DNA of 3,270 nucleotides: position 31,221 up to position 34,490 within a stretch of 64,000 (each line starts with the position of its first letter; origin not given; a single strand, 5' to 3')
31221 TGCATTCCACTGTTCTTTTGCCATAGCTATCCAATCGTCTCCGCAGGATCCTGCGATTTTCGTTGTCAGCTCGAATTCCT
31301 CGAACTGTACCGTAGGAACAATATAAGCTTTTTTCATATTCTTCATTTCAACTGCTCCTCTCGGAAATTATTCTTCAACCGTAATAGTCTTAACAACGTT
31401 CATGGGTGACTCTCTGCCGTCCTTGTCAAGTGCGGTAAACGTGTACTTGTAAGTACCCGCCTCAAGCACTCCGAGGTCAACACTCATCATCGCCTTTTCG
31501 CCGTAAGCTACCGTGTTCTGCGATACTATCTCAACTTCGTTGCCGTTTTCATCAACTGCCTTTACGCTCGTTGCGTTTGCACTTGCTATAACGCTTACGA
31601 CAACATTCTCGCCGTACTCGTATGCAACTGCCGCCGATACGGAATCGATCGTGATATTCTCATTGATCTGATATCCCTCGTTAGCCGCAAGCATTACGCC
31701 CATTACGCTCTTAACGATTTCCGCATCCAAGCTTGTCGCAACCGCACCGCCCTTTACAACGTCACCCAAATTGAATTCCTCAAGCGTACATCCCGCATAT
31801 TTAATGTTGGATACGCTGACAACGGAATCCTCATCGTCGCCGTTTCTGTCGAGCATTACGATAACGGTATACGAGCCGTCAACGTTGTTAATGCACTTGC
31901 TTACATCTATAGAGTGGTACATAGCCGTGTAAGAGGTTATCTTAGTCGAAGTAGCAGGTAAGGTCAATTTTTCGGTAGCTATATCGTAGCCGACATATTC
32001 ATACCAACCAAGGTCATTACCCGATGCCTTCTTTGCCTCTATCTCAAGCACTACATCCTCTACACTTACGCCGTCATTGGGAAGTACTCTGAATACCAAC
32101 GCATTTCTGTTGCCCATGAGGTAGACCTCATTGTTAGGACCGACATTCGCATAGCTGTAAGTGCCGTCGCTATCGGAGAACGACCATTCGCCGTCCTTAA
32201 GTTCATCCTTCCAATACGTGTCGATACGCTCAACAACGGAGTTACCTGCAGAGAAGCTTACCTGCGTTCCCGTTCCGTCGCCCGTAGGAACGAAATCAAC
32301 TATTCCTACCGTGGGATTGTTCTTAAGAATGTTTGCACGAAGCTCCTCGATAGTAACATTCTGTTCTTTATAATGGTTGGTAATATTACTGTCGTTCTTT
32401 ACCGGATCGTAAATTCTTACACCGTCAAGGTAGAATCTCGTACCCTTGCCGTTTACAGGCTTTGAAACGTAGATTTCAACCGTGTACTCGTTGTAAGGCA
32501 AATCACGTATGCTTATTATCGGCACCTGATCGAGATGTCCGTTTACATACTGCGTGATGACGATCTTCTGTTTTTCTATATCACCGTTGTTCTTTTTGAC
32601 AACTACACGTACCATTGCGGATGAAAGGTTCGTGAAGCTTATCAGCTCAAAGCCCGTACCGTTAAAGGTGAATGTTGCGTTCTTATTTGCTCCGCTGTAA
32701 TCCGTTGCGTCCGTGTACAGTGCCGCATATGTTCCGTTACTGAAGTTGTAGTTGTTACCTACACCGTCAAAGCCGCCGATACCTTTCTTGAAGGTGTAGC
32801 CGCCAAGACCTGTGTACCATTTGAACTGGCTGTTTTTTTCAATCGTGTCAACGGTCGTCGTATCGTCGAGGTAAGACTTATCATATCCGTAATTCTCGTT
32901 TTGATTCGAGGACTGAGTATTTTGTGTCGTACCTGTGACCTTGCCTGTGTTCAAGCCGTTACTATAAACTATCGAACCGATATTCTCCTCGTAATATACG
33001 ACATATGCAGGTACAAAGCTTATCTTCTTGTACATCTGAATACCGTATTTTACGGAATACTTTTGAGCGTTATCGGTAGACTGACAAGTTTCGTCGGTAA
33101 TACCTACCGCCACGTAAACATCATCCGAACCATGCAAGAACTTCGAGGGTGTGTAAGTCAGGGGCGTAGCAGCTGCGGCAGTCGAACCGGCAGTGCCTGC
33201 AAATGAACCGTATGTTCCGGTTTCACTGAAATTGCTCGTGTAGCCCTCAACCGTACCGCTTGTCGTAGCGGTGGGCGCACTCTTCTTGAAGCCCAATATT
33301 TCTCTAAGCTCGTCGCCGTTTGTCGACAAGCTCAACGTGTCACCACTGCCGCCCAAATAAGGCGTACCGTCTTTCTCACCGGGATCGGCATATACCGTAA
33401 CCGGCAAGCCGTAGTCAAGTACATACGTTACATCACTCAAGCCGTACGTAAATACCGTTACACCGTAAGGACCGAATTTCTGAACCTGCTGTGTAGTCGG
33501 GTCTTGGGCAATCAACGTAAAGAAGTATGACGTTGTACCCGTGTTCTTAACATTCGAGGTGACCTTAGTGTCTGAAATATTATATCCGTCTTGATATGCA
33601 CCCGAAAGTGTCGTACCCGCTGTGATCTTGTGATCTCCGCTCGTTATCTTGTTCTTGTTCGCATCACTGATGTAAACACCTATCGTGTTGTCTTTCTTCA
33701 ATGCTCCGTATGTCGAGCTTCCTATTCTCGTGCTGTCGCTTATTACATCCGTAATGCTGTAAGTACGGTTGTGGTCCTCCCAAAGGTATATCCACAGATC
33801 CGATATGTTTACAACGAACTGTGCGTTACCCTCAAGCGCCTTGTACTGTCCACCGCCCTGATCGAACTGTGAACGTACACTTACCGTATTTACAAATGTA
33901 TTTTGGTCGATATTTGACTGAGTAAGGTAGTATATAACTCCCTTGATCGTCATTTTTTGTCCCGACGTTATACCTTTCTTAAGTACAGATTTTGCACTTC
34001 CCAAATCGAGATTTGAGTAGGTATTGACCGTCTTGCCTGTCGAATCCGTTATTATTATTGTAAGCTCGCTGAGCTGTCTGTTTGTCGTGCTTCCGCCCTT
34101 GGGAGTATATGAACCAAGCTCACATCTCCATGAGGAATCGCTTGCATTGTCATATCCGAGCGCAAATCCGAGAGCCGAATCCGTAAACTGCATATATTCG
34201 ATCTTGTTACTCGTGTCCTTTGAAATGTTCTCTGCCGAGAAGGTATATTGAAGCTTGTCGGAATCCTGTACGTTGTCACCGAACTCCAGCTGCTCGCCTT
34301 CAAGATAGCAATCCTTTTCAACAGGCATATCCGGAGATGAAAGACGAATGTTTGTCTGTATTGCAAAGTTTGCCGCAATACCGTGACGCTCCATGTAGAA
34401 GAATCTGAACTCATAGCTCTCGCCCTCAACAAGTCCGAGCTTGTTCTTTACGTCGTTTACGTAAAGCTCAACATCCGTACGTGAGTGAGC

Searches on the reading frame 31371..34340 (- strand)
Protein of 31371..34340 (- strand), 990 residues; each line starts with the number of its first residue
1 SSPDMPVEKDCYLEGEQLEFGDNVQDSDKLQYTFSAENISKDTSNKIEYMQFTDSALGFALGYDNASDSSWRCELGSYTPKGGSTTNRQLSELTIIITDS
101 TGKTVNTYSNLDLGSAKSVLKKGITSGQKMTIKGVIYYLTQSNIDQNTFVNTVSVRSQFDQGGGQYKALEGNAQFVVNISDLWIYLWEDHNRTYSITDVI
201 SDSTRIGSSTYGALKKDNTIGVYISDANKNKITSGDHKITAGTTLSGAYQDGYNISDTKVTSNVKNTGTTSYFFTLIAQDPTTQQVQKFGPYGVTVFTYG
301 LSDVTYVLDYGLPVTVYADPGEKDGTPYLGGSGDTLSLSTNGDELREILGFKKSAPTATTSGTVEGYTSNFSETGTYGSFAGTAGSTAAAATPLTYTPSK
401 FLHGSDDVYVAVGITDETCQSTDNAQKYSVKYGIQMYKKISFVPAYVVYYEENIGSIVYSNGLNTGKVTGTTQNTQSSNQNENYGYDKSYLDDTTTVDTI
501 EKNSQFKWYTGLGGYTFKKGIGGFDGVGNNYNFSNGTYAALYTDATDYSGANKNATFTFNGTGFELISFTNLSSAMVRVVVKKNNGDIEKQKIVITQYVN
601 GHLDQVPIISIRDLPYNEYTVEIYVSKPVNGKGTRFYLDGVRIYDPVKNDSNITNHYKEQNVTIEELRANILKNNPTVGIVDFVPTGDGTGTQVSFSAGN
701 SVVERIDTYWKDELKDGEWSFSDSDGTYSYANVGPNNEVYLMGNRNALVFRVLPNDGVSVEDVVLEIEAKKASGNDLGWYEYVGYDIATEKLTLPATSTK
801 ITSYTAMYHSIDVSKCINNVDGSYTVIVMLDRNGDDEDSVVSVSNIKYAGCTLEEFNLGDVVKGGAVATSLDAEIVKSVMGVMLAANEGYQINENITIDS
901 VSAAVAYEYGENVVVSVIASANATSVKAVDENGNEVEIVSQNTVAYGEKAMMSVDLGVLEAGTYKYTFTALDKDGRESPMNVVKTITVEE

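Call 20: search_protein_families(library=pfam, proteins=[window:31371-34340:-], max_evalue=1)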
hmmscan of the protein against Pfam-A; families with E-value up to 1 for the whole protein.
window:31371-34340:- (990 aa): 3 families
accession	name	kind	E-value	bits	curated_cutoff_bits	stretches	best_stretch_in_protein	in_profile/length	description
PF13860.13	FlgD_ig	-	0.0015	18.9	27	0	85-108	17-40/79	FlgD Ig-like domain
PF06260.17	DUF1024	-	0.01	16.6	27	1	402-453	26-78/82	Protein of unknown function (DUF1024)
PF04234.18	CopC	-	0.12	13.8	23.3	1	898-976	15-82/92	CopC domain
